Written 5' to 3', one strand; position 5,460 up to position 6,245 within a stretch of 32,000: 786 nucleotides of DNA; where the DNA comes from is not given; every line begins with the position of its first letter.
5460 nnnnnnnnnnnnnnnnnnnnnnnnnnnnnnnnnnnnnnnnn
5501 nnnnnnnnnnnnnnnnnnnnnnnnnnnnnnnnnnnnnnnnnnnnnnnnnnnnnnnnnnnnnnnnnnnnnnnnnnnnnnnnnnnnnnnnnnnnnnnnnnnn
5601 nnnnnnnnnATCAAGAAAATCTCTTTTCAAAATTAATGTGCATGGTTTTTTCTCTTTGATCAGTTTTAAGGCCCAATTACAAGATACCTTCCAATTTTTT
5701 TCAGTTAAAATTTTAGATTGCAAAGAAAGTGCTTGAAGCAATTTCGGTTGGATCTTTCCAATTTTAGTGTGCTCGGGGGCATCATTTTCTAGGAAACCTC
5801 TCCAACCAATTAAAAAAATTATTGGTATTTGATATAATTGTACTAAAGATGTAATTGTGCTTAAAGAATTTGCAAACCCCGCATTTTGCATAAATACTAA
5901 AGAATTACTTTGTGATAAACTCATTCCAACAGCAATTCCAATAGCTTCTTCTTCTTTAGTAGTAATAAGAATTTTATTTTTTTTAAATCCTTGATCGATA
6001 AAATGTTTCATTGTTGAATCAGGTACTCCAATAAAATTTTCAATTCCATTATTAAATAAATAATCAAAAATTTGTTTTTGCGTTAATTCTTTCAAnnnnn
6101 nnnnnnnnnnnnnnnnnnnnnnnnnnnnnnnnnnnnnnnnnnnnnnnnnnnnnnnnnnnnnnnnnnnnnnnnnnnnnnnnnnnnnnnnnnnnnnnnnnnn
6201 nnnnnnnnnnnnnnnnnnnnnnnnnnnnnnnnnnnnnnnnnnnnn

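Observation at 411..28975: A ~26-kb phosphonoglycan island: phosphonate synthesis, nucleotide activation, candidate transferases, glycan assembly and the N-glycosylation OST in one locus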

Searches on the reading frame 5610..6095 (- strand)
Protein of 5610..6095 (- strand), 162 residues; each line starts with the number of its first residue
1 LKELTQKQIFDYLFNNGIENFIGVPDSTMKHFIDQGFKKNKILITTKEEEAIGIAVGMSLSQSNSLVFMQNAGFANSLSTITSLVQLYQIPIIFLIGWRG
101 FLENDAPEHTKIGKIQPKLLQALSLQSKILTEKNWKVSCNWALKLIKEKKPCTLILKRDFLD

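Call 3: search_protein_families(library=pfam, proteins=[window:5610-6095:-], max_evalue=0.01)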
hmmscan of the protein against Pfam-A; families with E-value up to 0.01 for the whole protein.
window:5610-6095:- (162 aa): 2 families
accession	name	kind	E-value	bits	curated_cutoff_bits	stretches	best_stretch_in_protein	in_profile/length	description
PF02776.23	TPP_enzyme_N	-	1.6e-08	34.8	26.8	1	7-105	5-106/119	Thiamine pyrophosphate enzyme, N-terminal TPP binding domain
PF02779.29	Transket_pyr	-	3.9e-05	23.8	27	1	27-113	33-125/174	Transketolase, pyrimidine binding domain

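Call 6: search_protein_families(library=ncbifam, proteins=[window:5610-6095:-], max_evalue=0.001)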
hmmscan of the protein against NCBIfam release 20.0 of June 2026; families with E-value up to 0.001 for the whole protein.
window:5610-6095:- (162 aa): 2 families
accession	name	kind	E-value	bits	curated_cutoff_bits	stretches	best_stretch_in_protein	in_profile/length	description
TIGR03297.1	Ppyr-DeCO2ase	equivalog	2.1e-28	99.4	312.5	1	17-161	1-155/360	phosphonopyruvate decarboxylase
TIGR03845.1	sulfopyru_alph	equivalog_domain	1.3e-25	90.2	147.95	1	7-157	2-156/160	sulfopyruvate decarboxylase subunit alpha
